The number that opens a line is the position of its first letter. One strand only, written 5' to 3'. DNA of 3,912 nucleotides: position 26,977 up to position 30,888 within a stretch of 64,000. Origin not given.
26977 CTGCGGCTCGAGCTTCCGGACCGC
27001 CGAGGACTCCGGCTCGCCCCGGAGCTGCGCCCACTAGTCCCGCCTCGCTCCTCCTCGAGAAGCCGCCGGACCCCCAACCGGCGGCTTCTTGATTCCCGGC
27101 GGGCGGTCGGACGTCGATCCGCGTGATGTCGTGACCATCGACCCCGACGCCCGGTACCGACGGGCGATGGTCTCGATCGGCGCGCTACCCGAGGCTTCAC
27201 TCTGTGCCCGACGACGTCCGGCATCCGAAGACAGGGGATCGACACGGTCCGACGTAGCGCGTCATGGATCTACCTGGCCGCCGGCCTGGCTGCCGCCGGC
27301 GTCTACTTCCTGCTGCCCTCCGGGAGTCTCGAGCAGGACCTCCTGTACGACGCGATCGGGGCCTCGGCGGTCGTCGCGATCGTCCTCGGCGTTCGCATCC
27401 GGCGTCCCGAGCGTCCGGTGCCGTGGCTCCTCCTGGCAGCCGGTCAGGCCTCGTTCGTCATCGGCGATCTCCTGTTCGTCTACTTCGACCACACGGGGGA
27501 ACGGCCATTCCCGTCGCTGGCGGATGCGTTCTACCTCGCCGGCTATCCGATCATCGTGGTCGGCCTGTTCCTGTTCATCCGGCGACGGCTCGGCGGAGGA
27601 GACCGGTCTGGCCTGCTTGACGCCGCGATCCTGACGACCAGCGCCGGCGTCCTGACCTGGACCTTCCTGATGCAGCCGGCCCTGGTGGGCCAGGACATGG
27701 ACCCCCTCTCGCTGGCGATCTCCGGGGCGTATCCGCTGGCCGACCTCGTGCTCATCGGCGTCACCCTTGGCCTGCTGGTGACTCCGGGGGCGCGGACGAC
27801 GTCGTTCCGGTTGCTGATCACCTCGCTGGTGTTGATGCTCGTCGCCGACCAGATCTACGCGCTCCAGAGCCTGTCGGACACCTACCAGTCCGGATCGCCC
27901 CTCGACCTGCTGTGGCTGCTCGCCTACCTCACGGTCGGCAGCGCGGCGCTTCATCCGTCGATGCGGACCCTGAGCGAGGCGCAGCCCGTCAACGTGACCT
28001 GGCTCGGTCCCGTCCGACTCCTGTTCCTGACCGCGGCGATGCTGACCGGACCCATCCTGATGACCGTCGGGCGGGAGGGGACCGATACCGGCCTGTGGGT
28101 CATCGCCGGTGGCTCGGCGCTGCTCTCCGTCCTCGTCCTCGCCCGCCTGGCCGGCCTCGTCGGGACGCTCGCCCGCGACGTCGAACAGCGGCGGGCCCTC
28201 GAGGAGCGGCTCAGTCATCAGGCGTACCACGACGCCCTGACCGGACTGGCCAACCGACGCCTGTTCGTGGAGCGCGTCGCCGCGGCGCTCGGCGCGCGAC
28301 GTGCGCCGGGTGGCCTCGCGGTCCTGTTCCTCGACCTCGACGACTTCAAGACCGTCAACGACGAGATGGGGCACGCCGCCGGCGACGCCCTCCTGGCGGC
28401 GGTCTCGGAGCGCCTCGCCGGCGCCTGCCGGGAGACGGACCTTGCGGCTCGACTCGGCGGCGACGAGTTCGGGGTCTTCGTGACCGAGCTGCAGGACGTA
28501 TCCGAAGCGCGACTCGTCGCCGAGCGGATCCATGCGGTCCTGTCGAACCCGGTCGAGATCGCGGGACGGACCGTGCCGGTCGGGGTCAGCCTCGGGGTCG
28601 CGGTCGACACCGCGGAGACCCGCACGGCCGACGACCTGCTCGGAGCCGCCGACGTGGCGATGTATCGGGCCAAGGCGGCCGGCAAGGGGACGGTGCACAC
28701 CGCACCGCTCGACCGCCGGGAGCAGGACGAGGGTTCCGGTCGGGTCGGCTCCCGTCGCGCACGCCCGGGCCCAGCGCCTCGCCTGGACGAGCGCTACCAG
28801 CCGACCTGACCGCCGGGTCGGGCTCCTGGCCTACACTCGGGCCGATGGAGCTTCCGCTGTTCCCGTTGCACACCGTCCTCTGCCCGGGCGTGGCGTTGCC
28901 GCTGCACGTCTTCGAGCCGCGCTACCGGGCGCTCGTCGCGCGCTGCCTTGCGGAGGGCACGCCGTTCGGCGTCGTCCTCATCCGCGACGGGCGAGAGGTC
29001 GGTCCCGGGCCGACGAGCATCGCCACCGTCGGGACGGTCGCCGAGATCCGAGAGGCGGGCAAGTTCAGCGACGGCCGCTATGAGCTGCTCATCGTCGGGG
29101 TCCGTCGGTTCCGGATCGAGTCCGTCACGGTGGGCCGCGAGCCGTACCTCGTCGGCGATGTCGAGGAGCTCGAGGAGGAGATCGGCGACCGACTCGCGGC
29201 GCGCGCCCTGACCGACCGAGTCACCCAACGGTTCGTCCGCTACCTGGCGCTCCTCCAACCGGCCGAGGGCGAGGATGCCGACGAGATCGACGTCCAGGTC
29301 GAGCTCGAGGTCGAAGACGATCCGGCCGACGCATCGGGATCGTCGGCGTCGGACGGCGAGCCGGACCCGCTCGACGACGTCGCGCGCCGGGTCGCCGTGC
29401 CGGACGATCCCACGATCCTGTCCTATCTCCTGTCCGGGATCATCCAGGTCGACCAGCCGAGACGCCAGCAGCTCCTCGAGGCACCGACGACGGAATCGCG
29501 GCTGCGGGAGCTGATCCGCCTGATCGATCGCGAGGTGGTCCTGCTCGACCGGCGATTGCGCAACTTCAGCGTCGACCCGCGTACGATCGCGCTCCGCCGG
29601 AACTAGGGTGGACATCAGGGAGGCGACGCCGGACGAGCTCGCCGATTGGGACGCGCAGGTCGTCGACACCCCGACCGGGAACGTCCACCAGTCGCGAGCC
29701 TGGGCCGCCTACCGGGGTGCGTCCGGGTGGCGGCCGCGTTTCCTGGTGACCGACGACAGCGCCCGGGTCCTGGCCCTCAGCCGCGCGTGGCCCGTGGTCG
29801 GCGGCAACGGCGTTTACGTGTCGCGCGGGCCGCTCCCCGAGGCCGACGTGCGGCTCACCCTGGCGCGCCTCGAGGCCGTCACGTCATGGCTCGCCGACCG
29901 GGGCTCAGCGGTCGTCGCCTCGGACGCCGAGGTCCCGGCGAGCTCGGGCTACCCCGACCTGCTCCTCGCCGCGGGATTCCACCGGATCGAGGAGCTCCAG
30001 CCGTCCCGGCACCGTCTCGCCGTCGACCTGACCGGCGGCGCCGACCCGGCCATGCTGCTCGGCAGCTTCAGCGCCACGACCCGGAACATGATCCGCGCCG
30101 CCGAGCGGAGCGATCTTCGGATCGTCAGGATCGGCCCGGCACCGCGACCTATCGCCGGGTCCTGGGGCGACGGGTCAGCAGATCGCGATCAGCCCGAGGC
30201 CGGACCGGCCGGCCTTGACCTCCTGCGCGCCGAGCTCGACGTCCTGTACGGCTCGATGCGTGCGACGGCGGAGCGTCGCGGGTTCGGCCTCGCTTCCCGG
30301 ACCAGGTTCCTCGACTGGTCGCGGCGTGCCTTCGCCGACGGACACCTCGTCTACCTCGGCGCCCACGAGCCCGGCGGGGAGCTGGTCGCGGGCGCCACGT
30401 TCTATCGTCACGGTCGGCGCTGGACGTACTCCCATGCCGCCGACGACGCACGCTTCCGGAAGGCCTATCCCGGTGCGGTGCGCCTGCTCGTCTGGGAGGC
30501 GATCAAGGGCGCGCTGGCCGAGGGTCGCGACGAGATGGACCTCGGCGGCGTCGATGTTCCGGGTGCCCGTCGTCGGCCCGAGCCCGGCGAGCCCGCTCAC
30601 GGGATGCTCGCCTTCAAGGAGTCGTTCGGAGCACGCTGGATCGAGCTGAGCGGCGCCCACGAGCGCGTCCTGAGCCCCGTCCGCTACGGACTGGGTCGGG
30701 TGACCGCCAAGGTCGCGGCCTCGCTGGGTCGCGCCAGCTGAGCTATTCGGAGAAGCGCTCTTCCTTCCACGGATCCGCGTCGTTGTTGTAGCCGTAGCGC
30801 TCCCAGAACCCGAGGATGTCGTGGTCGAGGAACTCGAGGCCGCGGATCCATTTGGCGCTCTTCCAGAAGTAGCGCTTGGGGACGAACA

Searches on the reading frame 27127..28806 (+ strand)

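Call 26: search_protein_families(library=pfam, proteins=[window:27127-28806:+], max_evalue=0.0001)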
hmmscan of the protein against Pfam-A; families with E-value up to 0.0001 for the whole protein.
window:27127-28806:+ (560 aa): 1 family
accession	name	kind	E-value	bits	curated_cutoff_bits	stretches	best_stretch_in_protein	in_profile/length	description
PF00990.26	GGDEF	-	2.4e-41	141.6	23.8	1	366-520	1-159/161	Diguanylate cyclase, GGDEF domain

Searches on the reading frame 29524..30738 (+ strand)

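Call 26: search_protein_families(library=pfam, proteins=[window:29524-30738:+], max_evalue=0.0001)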
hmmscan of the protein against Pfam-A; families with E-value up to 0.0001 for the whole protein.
window:29524-30738:+ (405 aa): 2 families
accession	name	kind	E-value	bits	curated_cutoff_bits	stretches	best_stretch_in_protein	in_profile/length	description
PF02388.22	FemAB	-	1e-10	41.5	24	1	287-392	307-402/406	FemAB family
PF13480.13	Acetyltransf_6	-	8.3e-09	36.2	22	1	235-342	28-136/143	Acetyltransferase (GNAT) domain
